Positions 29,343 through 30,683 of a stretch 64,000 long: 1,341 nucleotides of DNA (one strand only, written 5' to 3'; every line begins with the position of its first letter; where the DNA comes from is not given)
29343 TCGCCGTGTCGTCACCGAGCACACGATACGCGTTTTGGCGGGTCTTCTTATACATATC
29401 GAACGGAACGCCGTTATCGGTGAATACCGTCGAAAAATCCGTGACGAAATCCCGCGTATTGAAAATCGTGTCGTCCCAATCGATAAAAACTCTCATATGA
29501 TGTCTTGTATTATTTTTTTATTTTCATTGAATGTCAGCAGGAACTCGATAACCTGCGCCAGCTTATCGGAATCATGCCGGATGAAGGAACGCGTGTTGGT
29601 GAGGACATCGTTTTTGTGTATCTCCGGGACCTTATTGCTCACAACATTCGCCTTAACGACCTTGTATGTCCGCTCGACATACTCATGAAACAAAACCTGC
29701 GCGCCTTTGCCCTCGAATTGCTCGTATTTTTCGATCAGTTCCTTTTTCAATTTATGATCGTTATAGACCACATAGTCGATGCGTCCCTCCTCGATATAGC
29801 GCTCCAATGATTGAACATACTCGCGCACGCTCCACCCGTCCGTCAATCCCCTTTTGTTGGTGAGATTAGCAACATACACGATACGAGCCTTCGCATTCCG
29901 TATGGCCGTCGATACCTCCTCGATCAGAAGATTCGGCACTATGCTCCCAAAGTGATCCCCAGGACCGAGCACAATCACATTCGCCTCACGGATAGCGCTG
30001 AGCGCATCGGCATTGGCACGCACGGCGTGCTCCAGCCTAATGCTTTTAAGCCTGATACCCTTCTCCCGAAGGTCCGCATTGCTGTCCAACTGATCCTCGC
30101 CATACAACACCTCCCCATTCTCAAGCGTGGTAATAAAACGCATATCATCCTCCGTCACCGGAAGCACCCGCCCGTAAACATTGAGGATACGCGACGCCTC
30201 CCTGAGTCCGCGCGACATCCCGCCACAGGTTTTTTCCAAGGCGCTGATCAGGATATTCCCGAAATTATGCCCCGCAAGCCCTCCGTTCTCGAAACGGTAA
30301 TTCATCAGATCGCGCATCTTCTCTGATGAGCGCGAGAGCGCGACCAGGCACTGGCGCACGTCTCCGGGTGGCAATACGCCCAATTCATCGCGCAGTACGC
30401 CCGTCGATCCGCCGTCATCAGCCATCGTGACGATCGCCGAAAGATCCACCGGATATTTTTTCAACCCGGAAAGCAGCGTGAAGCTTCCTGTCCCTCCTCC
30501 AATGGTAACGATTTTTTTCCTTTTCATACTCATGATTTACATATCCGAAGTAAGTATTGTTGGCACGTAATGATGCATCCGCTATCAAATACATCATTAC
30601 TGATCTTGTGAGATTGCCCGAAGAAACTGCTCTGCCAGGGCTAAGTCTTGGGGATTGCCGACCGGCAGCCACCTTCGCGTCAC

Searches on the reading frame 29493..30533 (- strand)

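Call 67: search_protein_families(library=pfam, proteins=[window:29493-30533:-], max_evalue=0.001)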
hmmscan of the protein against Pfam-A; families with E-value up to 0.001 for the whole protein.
window:29493-30533:- (346 aa): 1 family
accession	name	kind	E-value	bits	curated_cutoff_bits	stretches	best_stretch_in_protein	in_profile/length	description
PF01933.23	CofD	-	4.5e-81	272.7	30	1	8-297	1-289/290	2-phospho-L-lactate transferase CofD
